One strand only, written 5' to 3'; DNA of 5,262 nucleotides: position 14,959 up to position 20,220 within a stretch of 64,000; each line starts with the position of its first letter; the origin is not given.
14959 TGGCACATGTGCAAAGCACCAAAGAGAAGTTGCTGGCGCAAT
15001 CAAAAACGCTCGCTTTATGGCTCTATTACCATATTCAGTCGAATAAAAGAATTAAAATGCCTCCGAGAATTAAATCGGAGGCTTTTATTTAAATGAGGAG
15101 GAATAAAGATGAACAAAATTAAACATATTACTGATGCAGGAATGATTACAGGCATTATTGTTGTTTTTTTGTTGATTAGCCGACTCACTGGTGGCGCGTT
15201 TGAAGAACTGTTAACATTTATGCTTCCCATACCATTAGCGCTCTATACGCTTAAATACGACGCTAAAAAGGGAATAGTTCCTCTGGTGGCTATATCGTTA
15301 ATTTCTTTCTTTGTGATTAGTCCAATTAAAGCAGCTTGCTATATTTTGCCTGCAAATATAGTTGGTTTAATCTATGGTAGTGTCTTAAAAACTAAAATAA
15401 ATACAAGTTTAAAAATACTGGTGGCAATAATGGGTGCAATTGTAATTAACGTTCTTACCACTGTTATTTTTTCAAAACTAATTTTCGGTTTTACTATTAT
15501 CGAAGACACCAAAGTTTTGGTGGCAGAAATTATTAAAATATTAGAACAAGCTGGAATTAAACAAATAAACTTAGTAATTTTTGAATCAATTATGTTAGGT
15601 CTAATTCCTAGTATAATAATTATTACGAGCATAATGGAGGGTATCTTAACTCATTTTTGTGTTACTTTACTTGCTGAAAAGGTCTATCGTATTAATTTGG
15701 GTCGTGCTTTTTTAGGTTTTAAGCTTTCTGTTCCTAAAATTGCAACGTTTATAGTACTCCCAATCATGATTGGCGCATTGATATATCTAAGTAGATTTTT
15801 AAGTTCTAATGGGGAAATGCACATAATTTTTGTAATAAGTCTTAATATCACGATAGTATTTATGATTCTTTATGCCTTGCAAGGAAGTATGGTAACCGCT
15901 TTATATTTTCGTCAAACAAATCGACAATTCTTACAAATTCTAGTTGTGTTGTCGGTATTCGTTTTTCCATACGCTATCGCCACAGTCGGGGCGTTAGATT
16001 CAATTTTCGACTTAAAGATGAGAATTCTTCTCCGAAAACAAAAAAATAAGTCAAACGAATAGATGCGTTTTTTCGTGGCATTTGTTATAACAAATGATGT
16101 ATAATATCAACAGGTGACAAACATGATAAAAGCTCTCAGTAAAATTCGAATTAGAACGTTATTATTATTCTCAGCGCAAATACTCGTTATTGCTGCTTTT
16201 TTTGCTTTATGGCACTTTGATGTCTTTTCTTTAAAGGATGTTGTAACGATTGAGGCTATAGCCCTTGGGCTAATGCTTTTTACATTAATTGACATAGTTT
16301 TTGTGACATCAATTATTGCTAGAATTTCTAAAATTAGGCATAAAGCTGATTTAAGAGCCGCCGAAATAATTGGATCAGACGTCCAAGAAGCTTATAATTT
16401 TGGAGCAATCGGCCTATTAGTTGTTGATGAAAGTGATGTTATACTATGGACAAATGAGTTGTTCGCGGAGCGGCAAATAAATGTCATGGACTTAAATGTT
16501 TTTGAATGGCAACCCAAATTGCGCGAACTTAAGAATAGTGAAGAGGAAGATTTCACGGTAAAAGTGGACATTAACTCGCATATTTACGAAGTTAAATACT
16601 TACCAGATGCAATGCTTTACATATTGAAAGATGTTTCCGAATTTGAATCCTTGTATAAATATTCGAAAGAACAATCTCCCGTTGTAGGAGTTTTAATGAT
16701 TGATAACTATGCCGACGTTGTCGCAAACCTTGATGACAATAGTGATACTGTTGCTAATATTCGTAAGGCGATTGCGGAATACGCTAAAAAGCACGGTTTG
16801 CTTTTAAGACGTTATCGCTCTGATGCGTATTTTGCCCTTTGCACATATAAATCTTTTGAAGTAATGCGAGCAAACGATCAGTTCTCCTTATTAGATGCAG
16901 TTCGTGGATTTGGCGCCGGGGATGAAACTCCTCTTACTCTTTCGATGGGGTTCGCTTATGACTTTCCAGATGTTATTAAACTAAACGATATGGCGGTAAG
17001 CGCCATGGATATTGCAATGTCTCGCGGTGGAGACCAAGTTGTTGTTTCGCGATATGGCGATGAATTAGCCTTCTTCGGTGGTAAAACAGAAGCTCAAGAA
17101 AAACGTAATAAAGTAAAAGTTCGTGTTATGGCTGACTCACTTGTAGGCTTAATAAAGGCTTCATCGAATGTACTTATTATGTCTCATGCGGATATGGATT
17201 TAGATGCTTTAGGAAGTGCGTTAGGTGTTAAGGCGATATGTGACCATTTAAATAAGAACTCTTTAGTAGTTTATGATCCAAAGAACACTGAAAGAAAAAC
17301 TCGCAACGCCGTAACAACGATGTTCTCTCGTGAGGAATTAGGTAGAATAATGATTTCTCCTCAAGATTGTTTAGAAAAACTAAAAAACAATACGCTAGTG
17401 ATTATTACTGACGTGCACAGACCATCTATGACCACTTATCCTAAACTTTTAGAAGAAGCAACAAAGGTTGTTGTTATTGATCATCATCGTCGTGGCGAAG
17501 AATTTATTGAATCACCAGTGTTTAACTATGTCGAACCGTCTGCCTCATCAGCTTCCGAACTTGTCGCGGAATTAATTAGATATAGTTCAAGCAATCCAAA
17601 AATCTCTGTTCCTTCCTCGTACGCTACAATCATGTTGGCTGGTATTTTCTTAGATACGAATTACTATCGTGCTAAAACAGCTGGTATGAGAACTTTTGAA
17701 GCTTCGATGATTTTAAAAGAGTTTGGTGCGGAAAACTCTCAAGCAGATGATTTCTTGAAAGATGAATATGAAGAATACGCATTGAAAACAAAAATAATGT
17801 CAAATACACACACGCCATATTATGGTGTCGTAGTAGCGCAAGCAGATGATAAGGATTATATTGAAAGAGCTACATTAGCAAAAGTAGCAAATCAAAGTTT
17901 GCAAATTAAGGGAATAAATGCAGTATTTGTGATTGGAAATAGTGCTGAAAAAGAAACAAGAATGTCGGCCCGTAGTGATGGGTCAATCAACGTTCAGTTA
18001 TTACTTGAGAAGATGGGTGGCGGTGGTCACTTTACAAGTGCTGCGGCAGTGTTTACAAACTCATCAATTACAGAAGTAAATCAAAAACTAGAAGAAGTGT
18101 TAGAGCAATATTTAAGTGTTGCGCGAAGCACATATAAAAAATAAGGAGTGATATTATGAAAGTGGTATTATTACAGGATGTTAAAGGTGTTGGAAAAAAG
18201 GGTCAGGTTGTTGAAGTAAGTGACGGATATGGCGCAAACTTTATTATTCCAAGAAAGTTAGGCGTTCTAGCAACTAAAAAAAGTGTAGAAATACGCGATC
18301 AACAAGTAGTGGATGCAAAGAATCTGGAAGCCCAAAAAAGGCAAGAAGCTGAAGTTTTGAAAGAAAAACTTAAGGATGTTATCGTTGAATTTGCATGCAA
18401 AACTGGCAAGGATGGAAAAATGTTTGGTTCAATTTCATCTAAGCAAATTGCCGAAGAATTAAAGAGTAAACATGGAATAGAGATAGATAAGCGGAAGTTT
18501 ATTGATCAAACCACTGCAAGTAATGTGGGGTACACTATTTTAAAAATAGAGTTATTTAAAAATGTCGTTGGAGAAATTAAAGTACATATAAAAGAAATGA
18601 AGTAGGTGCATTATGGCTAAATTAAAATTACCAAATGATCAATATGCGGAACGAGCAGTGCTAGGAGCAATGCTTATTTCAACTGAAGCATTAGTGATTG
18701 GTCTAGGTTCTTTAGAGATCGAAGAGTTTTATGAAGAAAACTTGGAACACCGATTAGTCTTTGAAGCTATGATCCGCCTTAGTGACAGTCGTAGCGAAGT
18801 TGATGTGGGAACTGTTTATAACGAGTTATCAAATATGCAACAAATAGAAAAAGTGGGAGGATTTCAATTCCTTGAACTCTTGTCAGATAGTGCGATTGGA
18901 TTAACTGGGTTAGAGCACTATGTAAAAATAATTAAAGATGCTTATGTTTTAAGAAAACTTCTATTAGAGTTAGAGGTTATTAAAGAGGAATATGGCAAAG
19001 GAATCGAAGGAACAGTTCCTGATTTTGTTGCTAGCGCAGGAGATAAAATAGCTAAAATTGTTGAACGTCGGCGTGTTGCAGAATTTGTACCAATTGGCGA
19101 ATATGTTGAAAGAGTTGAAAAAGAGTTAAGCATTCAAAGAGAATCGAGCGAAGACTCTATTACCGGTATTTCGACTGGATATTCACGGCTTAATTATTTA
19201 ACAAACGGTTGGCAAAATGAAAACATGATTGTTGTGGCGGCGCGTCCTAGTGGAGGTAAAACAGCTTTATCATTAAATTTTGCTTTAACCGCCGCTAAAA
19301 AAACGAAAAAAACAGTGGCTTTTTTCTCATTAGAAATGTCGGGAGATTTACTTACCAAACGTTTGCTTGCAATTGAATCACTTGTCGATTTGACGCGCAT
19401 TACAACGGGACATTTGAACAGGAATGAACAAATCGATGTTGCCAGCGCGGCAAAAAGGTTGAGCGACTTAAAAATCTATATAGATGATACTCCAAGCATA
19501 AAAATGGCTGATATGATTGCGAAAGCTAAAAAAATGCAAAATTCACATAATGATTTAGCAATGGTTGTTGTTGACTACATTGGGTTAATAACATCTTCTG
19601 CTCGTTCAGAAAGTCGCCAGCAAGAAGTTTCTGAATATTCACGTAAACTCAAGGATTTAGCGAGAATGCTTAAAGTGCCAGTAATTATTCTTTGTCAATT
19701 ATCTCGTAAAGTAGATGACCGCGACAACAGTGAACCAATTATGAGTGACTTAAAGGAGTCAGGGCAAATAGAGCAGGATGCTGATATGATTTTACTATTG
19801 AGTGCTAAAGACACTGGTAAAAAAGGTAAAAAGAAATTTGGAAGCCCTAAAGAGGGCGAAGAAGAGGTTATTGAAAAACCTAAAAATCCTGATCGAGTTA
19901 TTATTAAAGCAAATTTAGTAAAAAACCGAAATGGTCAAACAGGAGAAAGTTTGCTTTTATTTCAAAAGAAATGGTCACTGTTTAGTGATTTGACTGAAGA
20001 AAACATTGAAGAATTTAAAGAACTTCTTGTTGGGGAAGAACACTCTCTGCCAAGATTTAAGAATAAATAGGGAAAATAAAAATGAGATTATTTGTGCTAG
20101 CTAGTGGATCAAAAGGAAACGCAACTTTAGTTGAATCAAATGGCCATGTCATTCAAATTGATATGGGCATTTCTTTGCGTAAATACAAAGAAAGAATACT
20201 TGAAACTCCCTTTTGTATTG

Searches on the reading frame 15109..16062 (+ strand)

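Call 22: search_protein_families(library=pfam, proteins=[window:15109-16062:+], max_evalue=0.00001)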
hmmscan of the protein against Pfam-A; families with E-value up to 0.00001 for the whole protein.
window:15109-16062:+ (317 aa): 1 family
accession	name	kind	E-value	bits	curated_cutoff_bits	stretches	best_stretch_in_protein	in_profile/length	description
PF09991.14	DUF2232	-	2.6e-18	66.7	27.8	1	17-296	3-285/290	Predicted membrane protein (DUF2232)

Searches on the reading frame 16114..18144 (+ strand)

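Call 22: search_protein_families(library=pfam, proteins=[window:16114-18144:+], max_evalue=0.00001)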
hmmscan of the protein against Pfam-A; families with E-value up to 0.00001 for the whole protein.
window:16114-18144:+ (676 aa): 3 families
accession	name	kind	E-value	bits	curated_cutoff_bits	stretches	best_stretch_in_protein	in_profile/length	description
PF24898.2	GGDEF_GdpP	-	3e-25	89.4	30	1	195-316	2-123/126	Cyclic-di-AMP phosphodiesterase GdpP-like, GGDEF domain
PF01368.27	DHH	-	2.5e-24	86.4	28.1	1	352-511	1-125/125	DHH family, N-terminal domain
PF02272.25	DHHA1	-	6.8e-13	49.4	25.9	1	572-664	4-101/102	DHHA1 domain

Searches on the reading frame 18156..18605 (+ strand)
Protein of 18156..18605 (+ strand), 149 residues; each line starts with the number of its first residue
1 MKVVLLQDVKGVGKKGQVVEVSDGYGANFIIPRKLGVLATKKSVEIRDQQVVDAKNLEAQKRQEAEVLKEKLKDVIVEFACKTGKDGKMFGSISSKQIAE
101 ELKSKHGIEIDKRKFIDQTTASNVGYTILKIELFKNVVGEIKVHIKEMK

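Call 22: search_protein_families(library=pfam, proteins=[window:18156-18605:+], max_evalue=0.00001)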
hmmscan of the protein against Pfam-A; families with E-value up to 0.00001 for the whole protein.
window:18156-18605:+ (149 aa): 2 families
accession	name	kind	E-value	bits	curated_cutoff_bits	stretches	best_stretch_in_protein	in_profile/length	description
PF01281.25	Ribosomal_L9_N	-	1.3e-20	73.1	20.7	1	1-44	1-44/47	Ribosomal protein L9, N-terminal domain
PF03948.19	Ribosomal_L9_C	-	1.5e-20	73.9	23.2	1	63-146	1-85/86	Ribosomal protein L9, C-terminal domain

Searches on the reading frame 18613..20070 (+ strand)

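Call 22: search_protein_families(library=pfam, proteins=[window:18613-20070:+], max_evalue=0.00001)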
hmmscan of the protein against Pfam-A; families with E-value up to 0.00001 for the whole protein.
window:18613-20070:+ (485 aa): 3 families
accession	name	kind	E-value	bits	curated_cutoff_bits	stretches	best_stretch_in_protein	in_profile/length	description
PF03796.21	DnaB_C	-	7.5e-83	278.2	27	1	185-458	1-254/255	DnaB-like helicase C terminal domain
PF00772.26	DnaB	-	3.4e-21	75.6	23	1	6-109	2-103/103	DnaB-like helicase N terminal domain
PF13481.12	AAA_25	-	2.8e-10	40.6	27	1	187-364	16-191/195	AAA domain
